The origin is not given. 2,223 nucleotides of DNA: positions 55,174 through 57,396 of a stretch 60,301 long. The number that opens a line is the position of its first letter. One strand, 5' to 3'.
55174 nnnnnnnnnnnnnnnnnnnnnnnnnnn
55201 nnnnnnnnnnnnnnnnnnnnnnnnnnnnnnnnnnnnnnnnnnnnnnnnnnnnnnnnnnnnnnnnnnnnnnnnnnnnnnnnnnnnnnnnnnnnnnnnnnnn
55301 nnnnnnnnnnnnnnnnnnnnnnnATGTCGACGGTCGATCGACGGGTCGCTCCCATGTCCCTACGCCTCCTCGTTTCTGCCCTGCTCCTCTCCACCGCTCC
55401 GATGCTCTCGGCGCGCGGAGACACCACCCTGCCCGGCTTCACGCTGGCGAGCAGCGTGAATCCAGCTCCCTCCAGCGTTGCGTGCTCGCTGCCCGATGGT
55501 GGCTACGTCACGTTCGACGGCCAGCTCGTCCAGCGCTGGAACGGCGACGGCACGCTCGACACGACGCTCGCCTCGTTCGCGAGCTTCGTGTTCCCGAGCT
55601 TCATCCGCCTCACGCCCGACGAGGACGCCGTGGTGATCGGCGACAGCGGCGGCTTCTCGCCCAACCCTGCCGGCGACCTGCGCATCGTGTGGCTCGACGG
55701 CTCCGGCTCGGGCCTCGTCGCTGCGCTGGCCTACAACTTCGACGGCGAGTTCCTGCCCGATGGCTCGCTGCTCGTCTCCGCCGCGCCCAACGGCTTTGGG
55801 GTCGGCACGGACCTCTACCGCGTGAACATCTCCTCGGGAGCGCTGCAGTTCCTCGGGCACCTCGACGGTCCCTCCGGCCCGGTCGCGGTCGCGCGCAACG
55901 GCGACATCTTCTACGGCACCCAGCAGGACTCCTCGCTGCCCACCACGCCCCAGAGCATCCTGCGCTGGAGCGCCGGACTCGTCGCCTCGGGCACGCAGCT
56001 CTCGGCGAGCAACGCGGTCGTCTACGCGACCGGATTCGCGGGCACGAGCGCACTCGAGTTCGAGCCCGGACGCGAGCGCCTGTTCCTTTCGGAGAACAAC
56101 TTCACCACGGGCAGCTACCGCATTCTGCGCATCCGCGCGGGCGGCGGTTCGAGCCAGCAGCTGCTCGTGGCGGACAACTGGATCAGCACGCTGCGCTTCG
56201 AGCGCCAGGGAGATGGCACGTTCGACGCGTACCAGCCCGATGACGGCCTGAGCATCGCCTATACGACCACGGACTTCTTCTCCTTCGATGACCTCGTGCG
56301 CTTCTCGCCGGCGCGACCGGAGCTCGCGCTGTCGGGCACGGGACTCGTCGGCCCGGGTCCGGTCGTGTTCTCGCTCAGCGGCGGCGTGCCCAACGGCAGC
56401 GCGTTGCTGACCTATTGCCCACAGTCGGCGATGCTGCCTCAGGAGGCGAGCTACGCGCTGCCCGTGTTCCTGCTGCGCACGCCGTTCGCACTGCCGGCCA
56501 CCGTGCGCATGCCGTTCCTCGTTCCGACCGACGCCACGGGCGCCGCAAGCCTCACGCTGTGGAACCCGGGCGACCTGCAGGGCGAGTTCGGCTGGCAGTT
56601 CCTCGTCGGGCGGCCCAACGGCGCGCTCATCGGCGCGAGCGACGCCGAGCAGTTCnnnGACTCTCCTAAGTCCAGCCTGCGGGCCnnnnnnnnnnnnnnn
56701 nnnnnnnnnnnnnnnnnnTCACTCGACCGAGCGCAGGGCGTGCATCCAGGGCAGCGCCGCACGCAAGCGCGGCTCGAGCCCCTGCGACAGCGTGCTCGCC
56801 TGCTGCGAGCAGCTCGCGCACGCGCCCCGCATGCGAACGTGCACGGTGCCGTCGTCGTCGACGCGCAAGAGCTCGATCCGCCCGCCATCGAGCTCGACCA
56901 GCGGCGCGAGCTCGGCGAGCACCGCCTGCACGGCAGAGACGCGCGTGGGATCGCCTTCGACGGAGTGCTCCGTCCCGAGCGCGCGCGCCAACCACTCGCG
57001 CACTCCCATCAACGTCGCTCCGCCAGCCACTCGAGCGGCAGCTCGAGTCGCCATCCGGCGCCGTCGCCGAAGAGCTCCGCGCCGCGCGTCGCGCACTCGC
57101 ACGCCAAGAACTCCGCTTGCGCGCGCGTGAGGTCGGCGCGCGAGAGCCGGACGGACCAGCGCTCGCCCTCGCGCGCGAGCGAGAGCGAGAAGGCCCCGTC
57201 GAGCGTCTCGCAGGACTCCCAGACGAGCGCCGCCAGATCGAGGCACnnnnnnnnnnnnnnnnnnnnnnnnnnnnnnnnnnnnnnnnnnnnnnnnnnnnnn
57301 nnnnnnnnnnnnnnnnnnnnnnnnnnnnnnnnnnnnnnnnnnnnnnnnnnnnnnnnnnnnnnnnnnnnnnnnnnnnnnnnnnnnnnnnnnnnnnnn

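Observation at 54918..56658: Cobalamin riboswitch controlling only an orphan secreted beta-propeller-like protein: candidate new B12-binding or scavenging factor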

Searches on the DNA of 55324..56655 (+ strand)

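Call 14: search_rna_families(sources=[L001, L002, L003, L004, L005], threshold=gathering)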
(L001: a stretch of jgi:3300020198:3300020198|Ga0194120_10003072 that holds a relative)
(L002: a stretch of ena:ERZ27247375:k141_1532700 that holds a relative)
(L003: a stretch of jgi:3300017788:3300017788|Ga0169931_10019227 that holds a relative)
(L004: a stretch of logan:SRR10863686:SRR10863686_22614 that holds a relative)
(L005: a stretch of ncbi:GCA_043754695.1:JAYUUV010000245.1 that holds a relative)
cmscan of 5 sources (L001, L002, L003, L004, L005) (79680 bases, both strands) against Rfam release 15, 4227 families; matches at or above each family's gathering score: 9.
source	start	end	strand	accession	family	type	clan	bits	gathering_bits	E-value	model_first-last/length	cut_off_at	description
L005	14057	14139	-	RF00005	tRNA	Gene; tRNA;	CL00001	57.3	29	1.2e-09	1-71/71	no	tRNA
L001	5895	5978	-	RF00005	tRNA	Gene; tRNA;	CL00001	56.1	29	2.6e-09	1-71/71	no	tRNA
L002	12327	12410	-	RF00005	tRNA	Gene; tRNA;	CL00001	56.1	29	2.6e-09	1-71/71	no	tRNA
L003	6804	6887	-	RF00005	tRNA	Gene; tRNA;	CL00001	56.1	29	2.6e-09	1-71/71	no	tRNA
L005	9645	9865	+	RF00174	Cobalamin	Cis-reg; riboswitch;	CL00101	54.7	31.5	9.5e-11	1-189/189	no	Cobalamin riboswitch aptamer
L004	7499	7714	+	RF00174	Cobalamin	Cis-reg; riboswitch;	CL00101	48.4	31.5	6e-09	1-189/189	no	Cobalamin riboswitch aptamer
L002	9598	9851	+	RF00174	Cobalamin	Cis-reg; riboswitch;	CL00101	47.1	31.5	1.4e-08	1-189/189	no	Cobalamin riboswitch aptamer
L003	4075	4328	+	RF00174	Cobalamin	Cis-reg; riboswitch;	CL00101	47.1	31.5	1.4e-08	1-189/189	no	Cobalamin riboswitch aptamer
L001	3177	3303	+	RF00174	Cobalamin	Cis-reg; riboswitch;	CL00101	39.7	31.5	1.8e-06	1-189/189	no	Cobalamin riboswitch aptamer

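Call 19: search_rna_families(sources=[L006, L007, L008], threshold=gathering)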
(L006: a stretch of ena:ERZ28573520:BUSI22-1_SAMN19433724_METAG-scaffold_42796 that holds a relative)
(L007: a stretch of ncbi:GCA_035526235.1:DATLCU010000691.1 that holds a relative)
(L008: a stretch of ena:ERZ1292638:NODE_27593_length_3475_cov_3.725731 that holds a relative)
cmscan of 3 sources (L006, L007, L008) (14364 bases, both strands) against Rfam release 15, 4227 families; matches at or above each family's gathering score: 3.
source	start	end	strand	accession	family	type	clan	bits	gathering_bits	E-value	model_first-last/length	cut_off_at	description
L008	1252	1445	+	RF00174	Cobalamin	Cis-reg; riboswitch;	CL00101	73.8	31.5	6e-17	1-189/189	no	Cobalamin riboswitch aptamer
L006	3718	3955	+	RF00174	Cobalamin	Cis-reg; riboswitch;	CL00101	39.7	31.5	3.4e-07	1-189/189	no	Cobalamin riboswitch aptamer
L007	346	569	+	RF00174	Cobalamin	Cis-reg; riboswitch;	CL00101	35.4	31.5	5.7e-06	1-189/189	no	Cobalamin riboswitch aptamer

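Call 36: search_rna_families(sources=[L009, L010, L012, L013, L014, L015, L016, L018, L019, L021, L022], threshold=gathering)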
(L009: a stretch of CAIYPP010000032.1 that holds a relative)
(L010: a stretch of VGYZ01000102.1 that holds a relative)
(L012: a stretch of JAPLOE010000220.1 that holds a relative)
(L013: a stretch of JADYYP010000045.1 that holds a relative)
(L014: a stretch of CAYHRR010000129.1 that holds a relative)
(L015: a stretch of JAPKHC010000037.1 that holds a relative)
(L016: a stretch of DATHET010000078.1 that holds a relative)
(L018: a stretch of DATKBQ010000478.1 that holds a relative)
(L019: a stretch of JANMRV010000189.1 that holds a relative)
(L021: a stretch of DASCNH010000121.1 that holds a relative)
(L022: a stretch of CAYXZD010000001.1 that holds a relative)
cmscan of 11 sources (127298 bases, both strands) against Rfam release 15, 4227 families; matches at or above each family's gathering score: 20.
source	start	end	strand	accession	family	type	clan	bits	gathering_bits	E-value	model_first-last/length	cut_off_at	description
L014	4501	4694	+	RF00174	Cobalamin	Cis-reg; riboswitch;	CL00101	73.8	31.5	5.3e-16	1-189/189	no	Cobalamin riboswitch aptamer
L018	2473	2671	+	RF00174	Cobalamin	Cis-reg; riboswitch;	CL00101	62.4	31.5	9.4e-13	1-189/189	no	Cobalamin riboswitch aptamer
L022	8216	8298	-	RF00005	tRNA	Gene; tRNA;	CL00001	59.3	29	5.7e-10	1-71/71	no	tRNA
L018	7359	7442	-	RF00005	tRNA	Gene; tRNA;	CL00001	58.6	29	8.7e-10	1-71/71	no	tRNA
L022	5605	5845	+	RF00174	Cobalamin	Cis-reg; riboswitch;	CL00101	58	31.5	1.7e-11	1-189/189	no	Cobalamin riboswitch aptamer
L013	8399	8483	-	RF00005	tRNA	Gene; tRNA;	CL00001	57.7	29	1.5e-09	1-71/71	no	tRNA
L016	10062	10144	-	RF00005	tRNA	Gene; tRNA;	CL00001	57.3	29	1.9e-09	1-71/71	no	tRNA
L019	8776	8858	-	RF00005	tRNA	Gene; tRNA;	CL00001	57.3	29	1.9e-09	1-71/71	no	tRNA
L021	8430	8513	-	RF00005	tRNA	Gene; tRNA;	CL00001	56.5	29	3.2e-09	1-71/71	no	tRNA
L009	8348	8431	-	RF00005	tRNA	Gene; tRNA;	CL00001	56.1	29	4.2e-09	1-71/71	no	tRNA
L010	8324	8407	-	RF00005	tRNA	Gene; tRNA;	CL00001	56.1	29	4.2e-09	1-71/71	no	tRNA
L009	5652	5875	+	RF00174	Cobalamin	Cis-reg; riboswitch;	CL00101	55.8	31.5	7.5e-11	1-189/189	no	Cobalamin riboswitch aptamer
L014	7209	7293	-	RF00005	tRNA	Gene; tRNA;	CL00001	54.9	29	9.2e-09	1-71/71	no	tRNA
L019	4376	4596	+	RF00174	Cobalamin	Cis-reg; riboswitch;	CL00101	53.1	31.5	4.3e-10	1-189/189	no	Cobalamin riboswitch aptamer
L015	5661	5879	+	RF00174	Cobalamin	Cis-reg; riboswitch;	CL00101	50.3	31.5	2.8e-09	1-189/189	no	Cobalamin riboswitch aptamer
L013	5648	5885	+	RF00174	Cobalamin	Cis-reg; riboswitch;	CL00101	47.9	31.5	1.3e-08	1-189/189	no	Cobalamin riboswitch aptamer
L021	5747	5902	+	RF00174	Cobalamin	Cis-reg; riboswitch;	CL00101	46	31.5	4.6e-08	45-169/189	no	Cobalamin riboswitch aptamer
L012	5661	5877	+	RF00174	Cobalamin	Cis-reg; riboswitch;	CL00101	41.2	31.5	1.1e-06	1-189/189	no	Cobalamin riboswitch aptamer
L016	5653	5876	+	RF00174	Cobalamin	Cis-reg; riboswitch;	CL00101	39.2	31.5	4.2e-06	1-189/189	no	Cobalamin riboswitch aptamer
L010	5600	5851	+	RF00174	Cobalamin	Cis-reg; riboswitch;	CL00101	34.9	31.5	6.8e-05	1-189/189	no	Cobalamin riboswitch aptamer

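Call 50: search_rna_families(sources=[L024, L025, L026, L027, L028], threshold=gathering)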
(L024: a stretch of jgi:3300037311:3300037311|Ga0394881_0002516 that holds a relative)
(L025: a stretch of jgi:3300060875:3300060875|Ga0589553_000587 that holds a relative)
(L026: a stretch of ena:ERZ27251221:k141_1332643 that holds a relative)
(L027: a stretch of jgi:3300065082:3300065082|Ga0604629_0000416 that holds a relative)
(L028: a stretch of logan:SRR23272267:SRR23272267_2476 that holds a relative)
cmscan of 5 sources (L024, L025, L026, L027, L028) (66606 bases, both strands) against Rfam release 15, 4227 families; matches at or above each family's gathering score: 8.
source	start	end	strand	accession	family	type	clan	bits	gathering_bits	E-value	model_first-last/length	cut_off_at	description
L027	8587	8795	-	RF00174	Cobalamin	Cis-reg; riboswitch;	CL00101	77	31.5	3.3e-17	1-189/189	no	Cobalamin riboswitch aptamer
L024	5629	5786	+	RF00174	Cobalamin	Cis-reg; riboswitch;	CL00101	76.3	31.5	5.3e-17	45-169/189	no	Cobalamin riboswitch aptamer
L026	5610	5803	+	RF00174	Cobalamin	Cis-reg; riboswitch;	CL00101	68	31.5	1.2e-14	1-189/189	no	Cobalamin riboswitch aptamer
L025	8325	8408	-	RF00005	tRNA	Gene; tRNA;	CL00001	55.7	29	2.9e-09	1-71/71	no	tRNA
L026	10116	10199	-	RF00005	tRNA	Gene; tRNA;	CL00001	55.3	29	3.6e-09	1-71/71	no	tRNA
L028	5463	5723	+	RF00174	Cobalamin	Cis-reg; riboswitch;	CL00101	46.3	31.5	1.9e-08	1-189/189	no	Cobalamin riboswitch aptamer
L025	5664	5871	+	RF00174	Cobalamin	Cis-reg; riboswitch;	CL00101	45.8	31.5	2.7e-08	1-189/189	no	Cobalamin riboswitch aptamer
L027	5581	5769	+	RF00174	Cobalamin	Cis-reg; riboswitch;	CL00101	36.8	31.5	1e-05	45-169/189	no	Cobalamin riboswitch aptamer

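Call 64: search_rna_families(sources=[L029, L031, L033, L034, L035, L036, L037, L038, L039, L041, L042, L043], threshold=gathering)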
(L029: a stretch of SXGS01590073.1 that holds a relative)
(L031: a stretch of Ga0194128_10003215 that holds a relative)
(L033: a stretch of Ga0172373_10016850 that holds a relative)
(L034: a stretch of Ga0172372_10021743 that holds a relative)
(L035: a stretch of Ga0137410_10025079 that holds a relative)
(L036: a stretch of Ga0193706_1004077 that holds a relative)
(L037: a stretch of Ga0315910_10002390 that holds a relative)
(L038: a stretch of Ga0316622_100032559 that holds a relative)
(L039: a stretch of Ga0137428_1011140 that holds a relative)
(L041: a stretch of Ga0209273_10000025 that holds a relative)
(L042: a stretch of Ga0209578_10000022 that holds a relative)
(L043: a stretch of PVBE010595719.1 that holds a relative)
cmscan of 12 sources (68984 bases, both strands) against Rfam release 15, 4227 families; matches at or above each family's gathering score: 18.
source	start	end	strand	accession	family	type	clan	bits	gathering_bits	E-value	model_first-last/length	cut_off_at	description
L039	4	183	+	RF00174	Cobalamin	Cis-reg; riboswitch;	CL00101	66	31.5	4.7e-14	20-171/189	no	Cobalamin riboswitch aptamer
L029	2617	2880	+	RF00174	Cobalamin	Cis-reg; riboswitch;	CL00101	56.5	31.5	2.5e-11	1-189/189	no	Cobalamin riboswitch aptamer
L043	5430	5513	-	RF00005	tRNA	Gene; tRNA;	CL00001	56.5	29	1.7e-09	1-71/71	no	tRNA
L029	5329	5412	-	RF00005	tRNA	Gene; tRNA;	CL00001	56.1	29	2.3e-09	1-71/71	no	tRNA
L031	5324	5407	-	RF00005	tRNA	Gene; tRNA;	CL00001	56.1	29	2.3e-09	1-71/71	no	tRNA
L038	1085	1299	+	RF00174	Cobalamin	Cis-reg; riboswitch;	CL00101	56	31.5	3.4e-11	1-189/189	no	Cobalamin riboswitch aptamer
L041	5253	5336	-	RF00005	tRNA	Gene; tRNA;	CL00001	55.3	29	3.8e-09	1-71/71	no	tRNA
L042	5253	5336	-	RF00005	tRNA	Gene; tRNA;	CL00001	55.3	29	3.8e-09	1-71/71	no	tRNA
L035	3483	3566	-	RF00005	tRNA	Gene; tRNA;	CL00001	55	29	4.5e-09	1-71/71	no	tRNA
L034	2661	2880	+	RF00174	Cobalamin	Cis-reg; riboswitch;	CL00101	54.7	31.5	8.4e-11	1-189/189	no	Cobalamin riboswitch aptamer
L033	2661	2880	+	RF00174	Cobalamin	Cis-reg; riboswitch;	CL00101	54.3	31.5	1.1e-10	1-189/189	no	Cobalamin riboswitch aptamer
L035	877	1038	+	RF00174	Cobalamin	Cis-reg; riboswitch;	CL00101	51.5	31.5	6.8e-10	1-189/189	no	Cobalamin riboswitch aptamer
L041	2626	2783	+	RF00174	Cobalamin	Cis-reg; riboswitch;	CL00101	48.3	31.5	5.6e-09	46-168/189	no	Cobalamin riboswitch aptamer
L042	2626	2783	+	RF00174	Cobalamin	Cis-reg; riboswitch;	CL00101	48.3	31.5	5.6e-09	46-168/189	no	Cobalamin riboswitch aptamer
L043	2747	2902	+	RF00174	Cobalamin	Cis-reg; riboswitch;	CL00101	46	31.5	2.5e-08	45-169/189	no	Cobalamin riboswitch aptamer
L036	2653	2876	+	RF00174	Cobalamin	Cis-reg; riboswitch;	CL00101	39.2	31.5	2.3e-06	1-189/189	no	Cobalamin riboswitch aptamer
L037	2656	2874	+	RF00174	Cobalamin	Cis-reg; riboswitch;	CL00101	36.6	31.5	1.3e-05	1-189/189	no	Cobalamin riboswitch aptamer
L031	2600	2851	+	RF00174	Cobalamin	Cis-reg; riboswitch;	CL00101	34.9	31.5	3.7e-05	1-189/189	no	Cobalamin riboswitch aptamer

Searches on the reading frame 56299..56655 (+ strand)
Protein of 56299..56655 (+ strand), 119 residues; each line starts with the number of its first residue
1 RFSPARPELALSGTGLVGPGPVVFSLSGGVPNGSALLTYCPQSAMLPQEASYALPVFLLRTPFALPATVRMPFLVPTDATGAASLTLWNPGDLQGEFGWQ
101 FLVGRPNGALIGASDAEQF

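Call 70: predict_structure(alignment_id=A7)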
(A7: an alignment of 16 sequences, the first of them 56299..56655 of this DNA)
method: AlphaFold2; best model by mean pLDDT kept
length: 119 residues; sequences in the alignment: 16
mean_pLDDT: 91.8   pTM: 0.83
mean pLDDT of the five models: 91.8, 91.7, 91.6, 91.6, 90.7
residues with pLDDT >= 90: 96; 70-90: 19; 50-70: 3; < 50: 1
segments of 3 or more residues with pLDDT < 50: none
pLDDT, mean of each block of 10 residues (from residue 1): 76 94 96 96 94 88 95 95 96 91 90 91
secondary structure, 60 per line:
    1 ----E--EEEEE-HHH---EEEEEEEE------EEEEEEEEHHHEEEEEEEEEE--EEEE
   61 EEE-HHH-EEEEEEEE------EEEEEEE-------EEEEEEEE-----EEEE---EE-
elements in order: E8-12 E20-27 E34-41 E45-54 E57-63 E69-76 E83-89 E97-104 E110-113

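Call 75: fold_search(model_id=the predicted structure, library=pdb)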
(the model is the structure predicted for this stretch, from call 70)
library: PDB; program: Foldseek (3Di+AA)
matches with E <= 10: 1854; with E <= 0.001: 0
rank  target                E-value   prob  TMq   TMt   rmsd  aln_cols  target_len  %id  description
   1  4cu6                  1.5e-03  0.99  0.35  0.08   7.4       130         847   13  Unravelling the multiple functions of the architecturally intricate Streptococcus pneumoniae beta-galactosidase, BgaA (released 2014-08-20)
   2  4bhu_C                1.6e-03  1.00  0.46  0.43   9.4       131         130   14  Crystal structure of BslA - A bacterial hydrophobin (released 2013-08-14)
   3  2mcm                  3.2e-03  0.99  0.36  0.37   8.8       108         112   18  MACROMOMYCIN (released 1993-01-15)
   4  4bhu_B                3.4e-03  1.00  0.46  0.42   9.5       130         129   15  Crystal structure of BslA - A bacterial hydrophobin (released 2013-08-14)
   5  8cs9_X                4.1e-03  0.98  0.42  0.11   8.1       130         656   13  Composite reconstruction of Class 1 of the erythrocyte ankyrin-1 complex (released 2022-07-20)
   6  4cuc_A                4.5e-03  0.97  0.38  0.08   7.8       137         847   12  Unravelling the multiple functions of the architecturally intricate Streptococcus pneumoniae beta-galactosidase, BgaA. (released 2014-08-20)
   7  6vbu_1                5.1e-03  0.92  0.36  0.12  10.4       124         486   11  Structure of the bovine BBSome complex (released 2020-01-29)
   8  4bhu_A                5.4e-03  0.99  0.44  0.42   9.9       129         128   15  Crystal structure of BslA - A bacterial hydrophobin (released 2013-08-14)
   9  6qub_A                5.4e-03  0.95  0.35  0.08   7.3       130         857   11  Truncated beta-galactosidase III from Bifidobacterium bifidum in complex with galactose (released 2020-03-18)
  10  6kuz_D                5.4e-03  0.95  0.38  0.06  13.2       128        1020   11  E.coli beta-galactosidase (E537Q) in complex with fluorescent probe KSL01 (released 2020-07-08)
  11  9i4z                  5.4e-03  0.75  0.27  0.09   9.7       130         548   10  Crystal structure of Thomasclavelia ramosa IgA peptidase (IgAse) active site mutant (E330-N876) (released 2025-06-25)
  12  8dhl_B                5.7e-03  0.99  0.41  0.08   7.3       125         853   12  Tannerella forsythia beta-glucuronidase (L2) (released 2023-05-17)
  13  7cg8_C                5.7e-03  0.98  0.40  0.45   8.0       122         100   11  Structure of the sensor domain (short construct) of the anti-sigma factor RsgI4 in Pseudobacteroides cellulosolvens (released 2021-06-30)
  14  3vd4_A                6.0e-03  0.96  0.40  0.07  13.0       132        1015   11  E. coli (lacZ) beta-galactosidase (N460D) in complex with IPTG (released 2012-04-11)
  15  3dyo_A                6.0e-03  0.92  0.36  0.06  12.7       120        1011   12  E. coli (lacZ) beta-galactosidase (H418N) in complex with IPTG (released 2008-10-28)
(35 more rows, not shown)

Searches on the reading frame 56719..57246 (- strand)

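Call 25: search_protein_families(library=pfam, proteins=[window:56719-57246:-], max_evalue=0.001)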
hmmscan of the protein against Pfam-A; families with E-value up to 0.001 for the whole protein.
window:56719-57246:- (175 aa): 1 family
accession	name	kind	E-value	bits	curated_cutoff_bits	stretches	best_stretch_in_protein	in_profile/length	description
PF01106.22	NifU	-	8.2e-17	61.6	27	1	106-167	1-62/67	NifU-like domain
